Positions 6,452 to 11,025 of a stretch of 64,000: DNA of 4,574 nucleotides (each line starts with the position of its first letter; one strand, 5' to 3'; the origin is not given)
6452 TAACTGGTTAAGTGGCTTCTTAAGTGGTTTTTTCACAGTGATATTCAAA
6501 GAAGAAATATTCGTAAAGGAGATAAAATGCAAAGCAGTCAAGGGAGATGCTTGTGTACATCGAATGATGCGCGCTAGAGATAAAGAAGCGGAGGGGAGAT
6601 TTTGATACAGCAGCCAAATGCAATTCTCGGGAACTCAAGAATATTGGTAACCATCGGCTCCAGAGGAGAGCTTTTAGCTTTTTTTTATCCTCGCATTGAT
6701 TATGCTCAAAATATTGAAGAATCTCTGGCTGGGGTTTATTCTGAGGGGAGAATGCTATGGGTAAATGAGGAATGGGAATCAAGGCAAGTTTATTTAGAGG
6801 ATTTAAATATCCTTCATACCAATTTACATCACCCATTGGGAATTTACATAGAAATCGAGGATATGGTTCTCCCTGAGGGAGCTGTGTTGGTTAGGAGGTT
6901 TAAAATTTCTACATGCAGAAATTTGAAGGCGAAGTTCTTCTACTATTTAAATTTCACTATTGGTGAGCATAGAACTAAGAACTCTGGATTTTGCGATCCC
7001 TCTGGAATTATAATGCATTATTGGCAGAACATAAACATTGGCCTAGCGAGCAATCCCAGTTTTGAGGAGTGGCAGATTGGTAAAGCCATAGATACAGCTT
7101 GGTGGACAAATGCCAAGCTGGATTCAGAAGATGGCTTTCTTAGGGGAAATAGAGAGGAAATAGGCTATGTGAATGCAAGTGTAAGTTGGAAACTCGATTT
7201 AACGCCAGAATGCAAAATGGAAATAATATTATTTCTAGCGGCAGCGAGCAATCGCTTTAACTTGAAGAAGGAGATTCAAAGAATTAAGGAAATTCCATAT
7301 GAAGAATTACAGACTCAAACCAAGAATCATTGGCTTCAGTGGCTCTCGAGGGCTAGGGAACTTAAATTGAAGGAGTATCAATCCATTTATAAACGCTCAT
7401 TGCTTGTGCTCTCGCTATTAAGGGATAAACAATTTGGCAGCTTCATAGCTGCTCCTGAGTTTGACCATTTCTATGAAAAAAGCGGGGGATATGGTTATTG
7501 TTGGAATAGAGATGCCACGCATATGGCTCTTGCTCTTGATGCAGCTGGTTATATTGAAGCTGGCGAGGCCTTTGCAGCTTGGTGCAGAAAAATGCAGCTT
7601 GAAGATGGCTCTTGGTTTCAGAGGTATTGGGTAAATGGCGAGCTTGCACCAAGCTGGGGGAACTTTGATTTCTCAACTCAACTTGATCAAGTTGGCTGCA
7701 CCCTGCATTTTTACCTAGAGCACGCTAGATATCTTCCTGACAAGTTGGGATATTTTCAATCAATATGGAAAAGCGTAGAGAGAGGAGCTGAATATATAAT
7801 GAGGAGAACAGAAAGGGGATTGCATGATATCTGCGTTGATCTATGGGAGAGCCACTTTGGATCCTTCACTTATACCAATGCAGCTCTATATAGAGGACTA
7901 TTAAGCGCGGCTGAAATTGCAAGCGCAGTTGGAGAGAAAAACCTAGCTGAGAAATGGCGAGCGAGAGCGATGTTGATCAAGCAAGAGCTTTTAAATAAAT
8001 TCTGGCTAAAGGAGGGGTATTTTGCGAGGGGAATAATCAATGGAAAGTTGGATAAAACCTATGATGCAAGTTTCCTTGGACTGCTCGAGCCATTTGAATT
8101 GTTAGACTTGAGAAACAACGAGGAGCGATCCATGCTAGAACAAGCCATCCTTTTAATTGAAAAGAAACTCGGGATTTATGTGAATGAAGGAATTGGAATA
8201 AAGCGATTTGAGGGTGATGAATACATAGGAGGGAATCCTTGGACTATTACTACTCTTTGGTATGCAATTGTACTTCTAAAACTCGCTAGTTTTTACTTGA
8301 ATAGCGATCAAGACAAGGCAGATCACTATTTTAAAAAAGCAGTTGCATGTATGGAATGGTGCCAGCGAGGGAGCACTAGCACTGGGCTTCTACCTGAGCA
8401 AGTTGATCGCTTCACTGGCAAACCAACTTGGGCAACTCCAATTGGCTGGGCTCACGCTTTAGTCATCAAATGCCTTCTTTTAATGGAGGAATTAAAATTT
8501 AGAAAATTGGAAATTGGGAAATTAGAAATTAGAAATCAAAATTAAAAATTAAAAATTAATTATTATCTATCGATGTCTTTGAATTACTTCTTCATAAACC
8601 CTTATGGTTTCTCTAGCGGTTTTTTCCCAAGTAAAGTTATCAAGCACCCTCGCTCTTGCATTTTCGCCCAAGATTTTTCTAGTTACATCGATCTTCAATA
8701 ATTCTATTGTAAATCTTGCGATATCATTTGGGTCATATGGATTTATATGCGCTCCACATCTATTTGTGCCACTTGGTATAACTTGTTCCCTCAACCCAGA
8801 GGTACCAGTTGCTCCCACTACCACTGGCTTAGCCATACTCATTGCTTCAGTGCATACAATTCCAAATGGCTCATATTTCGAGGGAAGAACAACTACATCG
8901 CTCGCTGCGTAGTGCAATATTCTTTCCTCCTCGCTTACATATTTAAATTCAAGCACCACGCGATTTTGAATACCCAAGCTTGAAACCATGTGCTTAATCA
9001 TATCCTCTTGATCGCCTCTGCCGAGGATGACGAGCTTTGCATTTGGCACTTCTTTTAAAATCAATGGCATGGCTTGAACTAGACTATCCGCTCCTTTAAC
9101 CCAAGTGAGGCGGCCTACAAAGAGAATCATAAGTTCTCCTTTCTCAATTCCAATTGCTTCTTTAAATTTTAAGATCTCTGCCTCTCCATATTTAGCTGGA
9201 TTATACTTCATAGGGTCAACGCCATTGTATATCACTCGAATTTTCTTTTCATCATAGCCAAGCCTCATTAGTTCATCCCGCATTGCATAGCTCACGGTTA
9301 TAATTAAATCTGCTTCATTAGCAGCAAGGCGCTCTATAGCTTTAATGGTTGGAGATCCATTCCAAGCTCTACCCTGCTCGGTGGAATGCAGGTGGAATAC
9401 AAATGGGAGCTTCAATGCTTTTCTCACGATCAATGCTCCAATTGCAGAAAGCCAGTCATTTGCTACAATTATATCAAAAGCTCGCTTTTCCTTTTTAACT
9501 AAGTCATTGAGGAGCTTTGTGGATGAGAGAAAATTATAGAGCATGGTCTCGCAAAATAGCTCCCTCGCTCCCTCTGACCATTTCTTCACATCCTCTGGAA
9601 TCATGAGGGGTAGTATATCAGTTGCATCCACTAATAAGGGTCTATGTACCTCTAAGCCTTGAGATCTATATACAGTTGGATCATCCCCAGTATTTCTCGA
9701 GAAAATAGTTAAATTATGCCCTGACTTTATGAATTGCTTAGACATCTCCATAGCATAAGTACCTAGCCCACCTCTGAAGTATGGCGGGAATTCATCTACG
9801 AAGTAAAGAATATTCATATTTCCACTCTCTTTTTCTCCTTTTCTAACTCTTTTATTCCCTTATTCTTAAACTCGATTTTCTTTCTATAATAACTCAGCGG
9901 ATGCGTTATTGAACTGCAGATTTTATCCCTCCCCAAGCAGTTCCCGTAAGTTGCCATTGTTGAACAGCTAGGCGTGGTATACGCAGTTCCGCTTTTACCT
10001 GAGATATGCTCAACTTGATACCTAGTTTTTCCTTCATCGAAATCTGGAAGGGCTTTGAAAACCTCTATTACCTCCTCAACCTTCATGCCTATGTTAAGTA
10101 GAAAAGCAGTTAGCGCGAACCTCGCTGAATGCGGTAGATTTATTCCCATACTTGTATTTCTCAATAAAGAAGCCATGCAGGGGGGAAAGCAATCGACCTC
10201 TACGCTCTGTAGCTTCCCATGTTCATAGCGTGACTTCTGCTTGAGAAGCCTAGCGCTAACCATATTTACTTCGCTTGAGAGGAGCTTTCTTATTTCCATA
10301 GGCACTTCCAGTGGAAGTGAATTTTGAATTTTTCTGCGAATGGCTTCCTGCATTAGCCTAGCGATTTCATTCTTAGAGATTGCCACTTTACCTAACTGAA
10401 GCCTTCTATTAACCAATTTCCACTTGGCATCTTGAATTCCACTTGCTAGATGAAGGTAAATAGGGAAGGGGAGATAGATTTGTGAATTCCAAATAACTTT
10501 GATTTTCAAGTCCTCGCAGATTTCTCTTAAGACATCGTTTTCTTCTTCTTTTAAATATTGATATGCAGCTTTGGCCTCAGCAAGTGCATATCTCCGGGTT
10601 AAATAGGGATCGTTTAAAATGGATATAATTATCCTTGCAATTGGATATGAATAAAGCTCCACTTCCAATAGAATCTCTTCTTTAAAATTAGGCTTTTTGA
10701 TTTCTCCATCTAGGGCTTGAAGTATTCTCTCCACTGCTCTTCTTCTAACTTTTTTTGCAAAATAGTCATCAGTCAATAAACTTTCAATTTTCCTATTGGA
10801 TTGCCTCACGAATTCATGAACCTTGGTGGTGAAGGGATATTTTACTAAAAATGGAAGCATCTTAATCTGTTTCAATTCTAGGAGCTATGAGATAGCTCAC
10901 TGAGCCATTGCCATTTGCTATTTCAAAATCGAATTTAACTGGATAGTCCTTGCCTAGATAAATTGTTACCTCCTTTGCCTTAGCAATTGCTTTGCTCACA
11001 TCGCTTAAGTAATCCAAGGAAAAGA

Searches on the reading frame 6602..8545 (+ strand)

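Call 72: search_protein_families(library=pfam, proteins=[window:6602-8545:+], max_evalue=0.00001)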
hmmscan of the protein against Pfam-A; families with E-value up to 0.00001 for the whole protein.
window:6602-8545:+ (647 aa): 1 family
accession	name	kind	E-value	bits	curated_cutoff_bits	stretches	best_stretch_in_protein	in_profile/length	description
PF00723.27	Glyco_hydro_15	-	9.2e-24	84.5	22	1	360-625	123-426/427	Glycosyl hydrolases family 15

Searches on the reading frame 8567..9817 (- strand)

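Call 72: search_protein_families(library=pfam, proteins=[window:8567-9817:-], max_evalue=0.00001)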
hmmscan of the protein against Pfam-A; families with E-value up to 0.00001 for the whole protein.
window:8567-9817:- (416 aa): 6 families
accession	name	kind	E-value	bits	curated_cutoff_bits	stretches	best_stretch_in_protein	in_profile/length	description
PF00534.26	Glycos_transf_1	-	6.6e-37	127.1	26.4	1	217-389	4-171/172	Glycosyl transferases group 1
PF13439.12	Glyco_transf_4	-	8.3e-29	101.2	28.5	1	16-202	2-168/170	Glycosyltransferase Family 4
PF13692.12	Glyco_trans_1_4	-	3.8e-27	95.7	27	1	230-374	3-140/142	Glycosyl transferases group 1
PF13579.12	Glyco_trans_4_4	-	3.8e-21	76.5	29.7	1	16-199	1-158/158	Glycosyl transferase 4-like domain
PF20706.3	GT4-conflict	-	3.1e-12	46.6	26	1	158-344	136-318/385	Family 4 Glycosyltransferase in conflict systems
PF08323.17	Glyco_transf_5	-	2.3e-09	37.8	22.7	1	2-187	1-228/239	Starch synthase catalytic domain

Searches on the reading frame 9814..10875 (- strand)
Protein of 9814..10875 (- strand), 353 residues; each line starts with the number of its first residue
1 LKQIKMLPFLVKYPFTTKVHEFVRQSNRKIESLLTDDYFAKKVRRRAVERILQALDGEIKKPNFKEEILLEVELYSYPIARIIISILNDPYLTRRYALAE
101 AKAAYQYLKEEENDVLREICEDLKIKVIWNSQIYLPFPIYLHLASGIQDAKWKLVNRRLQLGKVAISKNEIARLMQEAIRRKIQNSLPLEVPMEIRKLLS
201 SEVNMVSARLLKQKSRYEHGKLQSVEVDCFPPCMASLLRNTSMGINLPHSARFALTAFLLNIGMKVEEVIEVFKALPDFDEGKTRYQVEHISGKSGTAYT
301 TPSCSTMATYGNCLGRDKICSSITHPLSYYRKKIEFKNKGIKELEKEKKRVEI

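Call 72: search_protein_families(library=pfam, proteins=[window:9814-10875:-], max_evalue=0.00001)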
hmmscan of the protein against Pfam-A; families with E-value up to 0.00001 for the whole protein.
window:9814-10875:- (353 aa): 1 family
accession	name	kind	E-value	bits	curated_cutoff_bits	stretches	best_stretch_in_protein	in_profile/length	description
PF04104.19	DNA_primase_lrg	-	4.4e-32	111.9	22.4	1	138-324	8-214/266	Eukaryotic and archaeal DNA primase, large subunit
